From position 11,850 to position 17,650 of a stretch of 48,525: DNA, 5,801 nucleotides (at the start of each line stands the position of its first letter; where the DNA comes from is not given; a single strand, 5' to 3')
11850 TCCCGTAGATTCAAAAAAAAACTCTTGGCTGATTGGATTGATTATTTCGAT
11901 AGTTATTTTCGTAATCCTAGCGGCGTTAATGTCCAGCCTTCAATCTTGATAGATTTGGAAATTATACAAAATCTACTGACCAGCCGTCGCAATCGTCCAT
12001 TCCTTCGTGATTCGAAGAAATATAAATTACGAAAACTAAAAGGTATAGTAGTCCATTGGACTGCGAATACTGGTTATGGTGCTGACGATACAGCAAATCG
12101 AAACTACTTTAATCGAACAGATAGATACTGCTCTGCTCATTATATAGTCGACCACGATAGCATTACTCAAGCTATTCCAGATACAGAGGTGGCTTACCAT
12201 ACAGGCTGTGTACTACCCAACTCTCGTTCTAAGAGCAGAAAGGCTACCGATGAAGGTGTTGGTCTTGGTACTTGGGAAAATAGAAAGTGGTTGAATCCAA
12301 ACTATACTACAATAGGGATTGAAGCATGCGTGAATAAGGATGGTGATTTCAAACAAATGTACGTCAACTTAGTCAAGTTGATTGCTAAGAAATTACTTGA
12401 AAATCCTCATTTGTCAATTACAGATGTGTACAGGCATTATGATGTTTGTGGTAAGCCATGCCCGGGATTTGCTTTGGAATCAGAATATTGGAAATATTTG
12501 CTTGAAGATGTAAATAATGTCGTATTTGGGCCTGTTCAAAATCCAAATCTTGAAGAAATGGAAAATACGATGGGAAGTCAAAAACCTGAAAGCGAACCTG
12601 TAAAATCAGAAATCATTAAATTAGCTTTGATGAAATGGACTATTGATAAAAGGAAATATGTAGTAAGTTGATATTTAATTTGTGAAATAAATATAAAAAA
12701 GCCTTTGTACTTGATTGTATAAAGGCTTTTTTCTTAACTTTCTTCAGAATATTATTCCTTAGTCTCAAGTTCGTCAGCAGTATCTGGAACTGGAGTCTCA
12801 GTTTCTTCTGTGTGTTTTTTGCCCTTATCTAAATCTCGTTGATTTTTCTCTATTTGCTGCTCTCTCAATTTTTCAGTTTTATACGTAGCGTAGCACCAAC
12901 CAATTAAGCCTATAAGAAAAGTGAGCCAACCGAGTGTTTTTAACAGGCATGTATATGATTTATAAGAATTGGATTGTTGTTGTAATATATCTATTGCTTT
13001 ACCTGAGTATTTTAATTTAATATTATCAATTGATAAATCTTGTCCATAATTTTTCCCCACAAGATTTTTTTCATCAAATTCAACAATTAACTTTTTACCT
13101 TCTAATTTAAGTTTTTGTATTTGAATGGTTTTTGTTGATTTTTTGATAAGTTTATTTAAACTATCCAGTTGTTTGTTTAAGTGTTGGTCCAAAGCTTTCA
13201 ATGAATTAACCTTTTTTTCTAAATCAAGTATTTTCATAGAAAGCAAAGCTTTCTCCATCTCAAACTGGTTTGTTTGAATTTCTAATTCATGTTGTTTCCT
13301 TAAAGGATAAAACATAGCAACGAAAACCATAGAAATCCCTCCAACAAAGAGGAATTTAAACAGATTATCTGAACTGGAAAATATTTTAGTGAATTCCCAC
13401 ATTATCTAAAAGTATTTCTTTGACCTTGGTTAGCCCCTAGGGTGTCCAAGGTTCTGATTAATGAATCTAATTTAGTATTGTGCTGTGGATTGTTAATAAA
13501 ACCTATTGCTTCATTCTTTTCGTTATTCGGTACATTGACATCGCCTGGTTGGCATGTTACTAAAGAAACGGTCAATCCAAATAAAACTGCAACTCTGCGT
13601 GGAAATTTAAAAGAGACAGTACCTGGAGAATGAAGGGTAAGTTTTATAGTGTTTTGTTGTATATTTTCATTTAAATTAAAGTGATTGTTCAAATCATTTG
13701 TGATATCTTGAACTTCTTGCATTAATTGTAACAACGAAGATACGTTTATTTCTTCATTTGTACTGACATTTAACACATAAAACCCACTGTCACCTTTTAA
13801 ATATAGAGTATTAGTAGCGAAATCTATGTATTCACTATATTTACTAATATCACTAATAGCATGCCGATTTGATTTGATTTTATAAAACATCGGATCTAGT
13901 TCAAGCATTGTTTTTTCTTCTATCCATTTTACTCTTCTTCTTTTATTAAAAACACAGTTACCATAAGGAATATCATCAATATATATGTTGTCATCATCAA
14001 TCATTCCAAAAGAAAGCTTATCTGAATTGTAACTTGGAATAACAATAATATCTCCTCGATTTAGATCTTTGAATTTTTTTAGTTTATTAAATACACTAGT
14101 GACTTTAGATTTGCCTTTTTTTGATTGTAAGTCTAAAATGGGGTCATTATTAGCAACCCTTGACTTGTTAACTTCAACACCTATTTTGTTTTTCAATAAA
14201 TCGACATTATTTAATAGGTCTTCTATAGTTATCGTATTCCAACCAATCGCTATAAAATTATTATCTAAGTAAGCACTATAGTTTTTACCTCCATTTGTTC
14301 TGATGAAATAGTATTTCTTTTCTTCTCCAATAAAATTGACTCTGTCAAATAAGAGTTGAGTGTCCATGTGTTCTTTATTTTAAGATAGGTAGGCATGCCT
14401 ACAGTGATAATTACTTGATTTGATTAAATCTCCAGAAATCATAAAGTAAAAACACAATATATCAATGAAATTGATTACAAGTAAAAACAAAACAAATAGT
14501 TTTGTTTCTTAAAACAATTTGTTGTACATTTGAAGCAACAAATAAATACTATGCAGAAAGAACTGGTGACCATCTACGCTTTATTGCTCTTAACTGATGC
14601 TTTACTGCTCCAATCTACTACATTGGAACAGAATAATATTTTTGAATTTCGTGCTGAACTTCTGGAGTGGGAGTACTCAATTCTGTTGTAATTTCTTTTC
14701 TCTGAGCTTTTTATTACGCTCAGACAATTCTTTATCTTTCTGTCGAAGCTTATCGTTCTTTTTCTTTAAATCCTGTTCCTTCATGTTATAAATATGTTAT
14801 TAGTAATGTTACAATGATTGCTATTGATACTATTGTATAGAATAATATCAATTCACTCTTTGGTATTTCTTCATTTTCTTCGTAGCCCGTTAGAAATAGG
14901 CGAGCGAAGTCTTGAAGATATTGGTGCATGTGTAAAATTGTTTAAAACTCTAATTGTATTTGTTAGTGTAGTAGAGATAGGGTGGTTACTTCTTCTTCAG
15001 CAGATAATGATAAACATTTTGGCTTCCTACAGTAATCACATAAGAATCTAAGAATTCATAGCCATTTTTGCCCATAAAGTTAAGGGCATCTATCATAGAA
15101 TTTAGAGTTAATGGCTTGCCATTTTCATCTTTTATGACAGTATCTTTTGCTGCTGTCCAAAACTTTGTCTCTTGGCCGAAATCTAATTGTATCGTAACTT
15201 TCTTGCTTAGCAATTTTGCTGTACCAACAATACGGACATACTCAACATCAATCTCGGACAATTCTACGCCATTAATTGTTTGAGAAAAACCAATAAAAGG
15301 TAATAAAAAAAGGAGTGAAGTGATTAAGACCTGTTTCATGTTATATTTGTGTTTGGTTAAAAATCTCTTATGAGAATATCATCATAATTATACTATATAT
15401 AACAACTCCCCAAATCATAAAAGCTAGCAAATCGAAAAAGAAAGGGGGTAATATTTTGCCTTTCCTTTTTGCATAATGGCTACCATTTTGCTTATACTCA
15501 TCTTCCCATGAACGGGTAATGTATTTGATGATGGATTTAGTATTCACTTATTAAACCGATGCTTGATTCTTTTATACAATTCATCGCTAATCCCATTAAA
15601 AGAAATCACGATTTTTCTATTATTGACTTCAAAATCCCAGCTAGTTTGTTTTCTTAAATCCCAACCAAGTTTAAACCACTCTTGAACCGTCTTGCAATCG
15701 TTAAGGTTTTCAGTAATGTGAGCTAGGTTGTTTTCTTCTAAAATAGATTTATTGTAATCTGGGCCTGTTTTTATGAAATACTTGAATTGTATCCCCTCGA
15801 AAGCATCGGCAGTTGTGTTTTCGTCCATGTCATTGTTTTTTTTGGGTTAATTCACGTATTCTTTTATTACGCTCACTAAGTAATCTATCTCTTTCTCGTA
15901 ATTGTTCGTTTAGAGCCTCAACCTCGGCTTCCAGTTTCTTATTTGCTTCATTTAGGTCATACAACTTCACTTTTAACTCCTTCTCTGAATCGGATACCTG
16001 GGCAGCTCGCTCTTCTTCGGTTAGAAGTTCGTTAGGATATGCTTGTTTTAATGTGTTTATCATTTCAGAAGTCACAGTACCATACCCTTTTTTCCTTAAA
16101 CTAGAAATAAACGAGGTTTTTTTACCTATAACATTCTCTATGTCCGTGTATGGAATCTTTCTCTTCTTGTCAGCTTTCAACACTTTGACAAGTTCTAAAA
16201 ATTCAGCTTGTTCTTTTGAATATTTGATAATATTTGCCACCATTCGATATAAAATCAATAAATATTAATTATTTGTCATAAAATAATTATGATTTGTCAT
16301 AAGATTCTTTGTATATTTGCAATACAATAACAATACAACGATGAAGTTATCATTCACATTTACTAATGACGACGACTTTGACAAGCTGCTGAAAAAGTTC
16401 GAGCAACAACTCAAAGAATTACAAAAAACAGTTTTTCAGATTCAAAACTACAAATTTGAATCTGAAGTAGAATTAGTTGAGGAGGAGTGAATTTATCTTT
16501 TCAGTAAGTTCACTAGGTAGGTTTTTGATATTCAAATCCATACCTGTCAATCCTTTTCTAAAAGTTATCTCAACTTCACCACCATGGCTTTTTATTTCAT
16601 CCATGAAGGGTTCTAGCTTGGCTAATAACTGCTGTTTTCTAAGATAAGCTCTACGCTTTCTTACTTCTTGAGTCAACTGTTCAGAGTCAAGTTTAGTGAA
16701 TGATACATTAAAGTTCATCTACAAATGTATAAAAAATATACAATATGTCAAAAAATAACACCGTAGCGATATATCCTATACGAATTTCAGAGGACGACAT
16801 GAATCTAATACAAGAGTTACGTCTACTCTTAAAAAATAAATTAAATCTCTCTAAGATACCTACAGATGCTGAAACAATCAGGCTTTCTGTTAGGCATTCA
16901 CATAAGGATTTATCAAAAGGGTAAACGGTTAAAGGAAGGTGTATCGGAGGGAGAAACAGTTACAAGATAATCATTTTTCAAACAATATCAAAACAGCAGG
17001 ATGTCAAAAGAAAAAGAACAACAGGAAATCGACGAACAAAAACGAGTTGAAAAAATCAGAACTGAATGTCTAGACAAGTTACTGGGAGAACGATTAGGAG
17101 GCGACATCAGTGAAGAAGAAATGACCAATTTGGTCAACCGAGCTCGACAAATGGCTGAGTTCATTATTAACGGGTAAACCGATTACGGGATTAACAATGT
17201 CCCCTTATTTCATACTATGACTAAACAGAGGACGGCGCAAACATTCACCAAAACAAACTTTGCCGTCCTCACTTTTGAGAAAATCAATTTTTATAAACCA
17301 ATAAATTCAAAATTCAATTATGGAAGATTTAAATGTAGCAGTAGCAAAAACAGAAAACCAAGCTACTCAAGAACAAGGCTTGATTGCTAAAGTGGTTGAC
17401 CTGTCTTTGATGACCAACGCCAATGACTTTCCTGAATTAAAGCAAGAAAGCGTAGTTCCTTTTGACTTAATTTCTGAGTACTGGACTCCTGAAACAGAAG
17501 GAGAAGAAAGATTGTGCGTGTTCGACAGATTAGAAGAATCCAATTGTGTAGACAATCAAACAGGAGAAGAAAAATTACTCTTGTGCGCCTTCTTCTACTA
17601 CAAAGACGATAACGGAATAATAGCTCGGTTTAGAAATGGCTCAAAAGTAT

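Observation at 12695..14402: Autonomous leftward two-gene cassette (sensor-like protein plus 2-TM coiled-coil protein): candidate Rex-like exclusion / abortive-infection system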

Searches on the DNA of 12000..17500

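Call 105: search_rna_families(source=window, start=12000, end=17500, threshold=evalue, max_evalue=0.1)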
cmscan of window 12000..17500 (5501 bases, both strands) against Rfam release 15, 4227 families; matches with E-value up to 0.1: 0.
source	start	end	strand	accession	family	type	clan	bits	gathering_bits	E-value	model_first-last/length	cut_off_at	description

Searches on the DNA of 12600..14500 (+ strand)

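Call 7: search_dna_similar(query=window:12600-14500:+, collection=phages, mode=distant, max_rows=20)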
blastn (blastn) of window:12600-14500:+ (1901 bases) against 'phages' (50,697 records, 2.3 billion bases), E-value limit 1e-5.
No match.

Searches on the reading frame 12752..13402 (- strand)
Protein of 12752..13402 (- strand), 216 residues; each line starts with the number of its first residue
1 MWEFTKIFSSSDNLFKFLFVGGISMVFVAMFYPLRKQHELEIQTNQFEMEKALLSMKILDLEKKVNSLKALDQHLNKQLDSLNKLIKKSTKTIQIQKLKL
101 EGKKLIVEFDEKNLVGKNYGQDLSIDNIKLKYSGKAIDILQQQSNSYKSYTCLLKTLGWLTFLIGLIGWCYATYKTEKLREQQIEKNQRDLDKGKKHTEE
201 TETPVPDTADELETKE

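Call 3: search_protein_families(library=pfam, proteins=[window:12752-13402:-], max_evalue=1)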
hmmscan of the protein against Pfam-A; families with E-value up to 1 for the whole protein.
window:12752-13402:- (216 aa): 4 families
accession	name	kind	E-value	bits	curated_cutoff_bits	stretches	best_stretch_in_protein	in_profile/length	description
PF00335.26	Tetraspanin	-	0.049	13.7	32.1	1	140-175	36-71/225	Tetraspanin family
PF17952.6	Cas6_N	-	0.057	14.1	27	1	75-155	27-110/115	Cas6 N-terminal domain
PF08232.17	Striatin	-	0.17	12.8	29.4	1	38-99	14-75/151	Striatin family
PF00170.26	bZIP_1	-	0.6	10.7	27.6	1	57-88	27-58/64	bZIP transcription factor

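Call 4: search_protein_families(library=padloc, proteins=[window:12752-13402:-], max_evalue=1)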
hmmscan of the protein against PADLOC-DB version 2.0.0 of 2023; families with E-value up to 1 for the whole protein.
window:12752-13402:- (216 aa): 1 family
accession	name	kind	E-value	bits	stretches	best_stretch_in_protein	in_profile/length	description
PDLC00713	Effector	-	0.0018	15.4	1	131-177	48-94/355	2TM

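Call 5: search_protein_families(library=phrogs, proteins=[window:12752-13402:-], max_evalue=1)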
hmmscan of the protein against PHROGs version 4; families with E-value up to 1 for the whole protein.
window:12752-13402:- (216 aa): 10 families
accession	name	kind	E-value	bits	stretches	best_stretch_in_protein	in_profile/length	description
phrog_36832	-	unknown function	0.00049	21.4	1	50-132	16-96/128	-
phrog_1152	-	lysis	0.037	15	1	155-201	10-55/127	Rz-like spanin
phrog_2658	-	other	0.046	15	1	37-91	68-122/126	hol-like chemotaxis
phrog_14654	-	unknown function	0.048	15.1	1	57-100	12-52/99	-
phrog_739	-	lysis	0.051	14.8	1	19-93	10-85/122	Rz-like spanin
phrog_28829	-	unknown function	0.079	14.4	1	16-48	4-39/46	-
phrog_20995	-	unknown function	0.092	13.3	1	50-125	87-165/198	-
phrog_15605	-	unknown function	0.12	13.6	1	148-184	35-71/74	-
phrog_3999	-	unknown function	0.48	11.6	0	159-214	16-70/107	-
phrog_18816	-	unknown function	0.72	11.1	0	20-82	11-71/110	-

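Call 6: search_protein_families(library=ncbifam, proteins=[window:12752-13402:-], max_evalue=1)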
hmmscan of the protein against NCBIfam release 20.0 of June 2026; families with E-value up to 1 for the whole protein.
window:12752-13402:- (216 aa): 1 family
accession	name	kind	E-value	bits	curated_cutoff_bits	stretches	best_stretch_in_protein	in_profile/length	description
NF049847.1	FtsL_COG5462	equivalog_domain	0.073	12.7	50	0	157-194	5-42/85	cell division protein FtsL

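Call 29: find_homologous_proteins(query=window:12752-13402:-, max_evalue=0.01)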
Query window:12752-13402:- (216 aa): 5 proteins with E <= 0.01 among 163 candidates.
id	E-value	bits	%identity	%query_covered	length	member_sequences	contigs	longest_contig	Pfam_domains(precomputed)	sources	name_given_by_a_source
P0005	9.6e-135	465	100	100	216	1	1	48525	-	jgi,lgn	-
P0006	5.1e-50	188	48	96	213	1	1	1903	-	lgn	-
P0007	3.1e-44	169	44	89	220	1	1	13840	-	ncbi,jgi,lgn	-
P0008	8.7e-44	168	46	94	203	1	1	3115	-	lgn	-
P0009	3.9e-41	159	49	91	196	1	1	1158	-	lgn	-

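Call 30: find_encoding_contigs(protein=P0007, flank=8000)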
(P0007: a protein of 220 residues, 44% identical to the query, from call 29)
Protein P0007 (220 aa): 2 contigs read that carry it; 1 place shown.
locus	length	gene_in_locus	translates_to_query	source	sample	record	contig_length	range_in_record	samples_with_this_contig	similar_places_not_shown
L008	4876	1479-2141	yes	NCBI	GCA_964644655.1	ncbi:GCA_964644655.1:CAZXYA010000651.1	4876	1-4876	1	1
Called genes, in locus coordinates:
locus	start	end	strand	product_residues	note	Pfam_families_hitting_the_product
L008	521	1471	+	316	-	PF28530:DUF8426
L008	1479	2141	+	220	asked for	-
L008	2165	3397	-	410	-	-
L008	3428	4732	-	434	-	PF17293:Arm-DNA-bind_5, PF13102:Phage_int_SAM_5, PF00589:Phage_integrase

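Call 31: find_encoding_contigs(protein=P0008, flank=4000)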
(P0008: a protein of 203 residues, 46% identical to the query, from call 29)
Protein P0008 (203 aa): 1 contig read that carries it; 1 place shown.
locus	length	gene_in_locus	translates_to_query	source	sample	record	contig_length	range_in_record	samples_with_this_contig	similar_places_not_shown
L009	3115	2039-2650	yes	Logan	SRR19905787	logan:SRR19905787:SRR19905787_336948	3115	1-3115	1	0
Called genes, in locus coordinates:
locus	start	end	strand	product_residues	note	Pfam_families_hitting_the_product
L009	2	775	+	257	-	?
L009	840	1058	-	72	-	-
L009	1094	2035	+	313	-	PF28530:DUF8426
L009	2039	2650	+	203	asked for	-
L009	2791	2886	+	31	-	-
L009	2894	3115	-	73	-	?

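Call 32: find_encoding_contigs(protein=P0006, flank=4000)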
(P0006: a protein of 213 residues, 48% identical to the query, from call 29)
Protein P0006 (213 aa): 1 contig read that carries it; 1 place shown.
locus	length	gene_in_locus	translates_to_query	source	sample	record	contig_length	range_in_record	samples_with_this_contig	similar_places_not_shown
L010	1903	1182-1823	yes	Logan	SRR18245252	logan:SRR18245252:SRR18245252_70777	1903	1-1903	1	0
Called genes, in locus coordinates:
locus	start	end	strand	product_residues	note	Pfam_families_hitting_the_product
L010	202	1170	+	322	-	PF28530:DUF8426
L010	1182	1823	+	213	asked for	-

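Call 85: predict_structure(alignment_id=A7)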
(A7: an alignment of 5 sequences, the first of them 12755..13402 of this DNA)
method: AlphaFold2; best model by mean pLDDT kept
length: 216 residues; sequences in the alignment: 5
mean_pLDDT: 69.1   pTM: 0.33
mean pLDDT of the five models: 69.1, 68.2, 63.8, 63.3, 54.6
residues with pLDDT >= 90: 0; 70-90: 136; 50-70: 53; < 50: 27
segments of 3 or more residues with pLDDT < 50: 1-5, 198-216
pLDDT, mean of each block of 10 residues (from residue 1): 47 57 66 75 77 80 82 82 74 72 81 76 55 67 76 79 79 75 75 59 36 36
secondary structure, 60 per line:
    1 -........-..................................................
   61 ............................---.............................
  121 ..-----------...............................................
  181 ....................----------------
elements in order: H2-9 H11-88 H92-122 H134-200

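Call 100: fold_search(model_id=the predicted structure, library=pdb)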
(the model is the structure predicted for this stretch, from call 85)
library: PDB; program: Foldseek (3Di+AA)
matches with E <= 10: 188; with E <= 0.001: 0
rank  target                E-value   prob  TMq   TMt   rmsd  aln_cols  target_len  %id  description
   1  2ykt_A                5.9e-01  0.13  0.20  0.20  46.1       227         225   14  Crystal structure of the I-BAR domain of IRSp53 (BAIAP2) in complex with an EHEC derived Tir peptide (released 2011-09-07)
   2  3na7                  7.1e-01  0.54  0.28  0.26   8.9       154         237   15  2.2 Angstrom Structure of the HP0958 Protein from Helicobacter pylori CCUG 17874 (released 2010-09-22)
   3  6pyu_B                8.1e-01  0.51  0.35  0.44   6.2       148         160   17  Human PI3Kdelta in complex with Compound 4-2 ((3S)-1'-(cyclopropanecarbonyl)-5-(quinoxalin-6-yl)spiro[indole-3,2'-pyrr (released 2019-08-28)
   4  4cgk_B                8.1e-01  0.11  0.21  0.14  37.5       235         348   14  Crystal structure of the essential protein PcsB from Streptococcus pneumoniae (released 2014-05-21)
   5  9gdi_B                1.1e+00  0.60  0.36  0.48   7.0       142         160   15  HUMAN PI3KDELTA IN COMPLEX WITH ISOCUMARIN INHIBITOR 10 (released 2024-12-18)
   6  8e4g_a                1.1e+00  0.23  0.22  0.34  13.2       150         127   13  Remodeling of the bacteriophage T7 during initial infection (released 2023-09-27)
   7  5nnv_B                1.2e+00  0.21  0.35  0.33  10.8       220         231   18  Structure of a Bacillus subtilis Smc coiled coil middle fragment (released 2017-06-21)
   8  4tql_A                1.2e+00  0.12  0.20  0.19  41.6       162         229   17  Computationally designed three helix bundle (released 2014-10-15)
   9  8i21_B                1.3e+00  0.41  0.35  0.30   6.9       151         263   14  Cryo-EM structure of 6-subunit Smc5/6 arm region (released 2024-06-26)
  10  5f5p_A                1.3e+00  0.30  0.30  0.35  27.0       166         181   17  Molecular Basis for Shroom2 Recognition by Rock1 (released 2016-10-19)
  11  6r2g_A                1.3e+00  0.16  0.22  0.31  23.2       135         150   20  Crystal structure of a single-chain protein mimetic of the gp41 NHR trimer in complex with the synthetic CHR peptide C (released 2019-07-10)
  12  9jz0_0                1.3e+00  0.30  0.27  0.43  10.1       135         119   18  portal-tail complex of DNA-ejected T7 (released 2024-12-11)
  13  4ilo_A                1.4e+00  0.66  0.44  0.41   5.2       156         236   17  2.12A resolution structure of CT398 from Chlamydia trachomatis (released 2014-01-01)
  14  6nct_B                1.4e+00  0.41  0.31  0.30   7.1       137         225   16  Structure of p110alpha/niSH2 - vector data collection (released 2019-02-06)
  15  5m6u_B                1.5e+00  0.54  0.37  0.48   6.9       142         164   15  HUMAN PI3KDELTA IN COMPLEX WITH LASW1579 (released 2017-02-01)
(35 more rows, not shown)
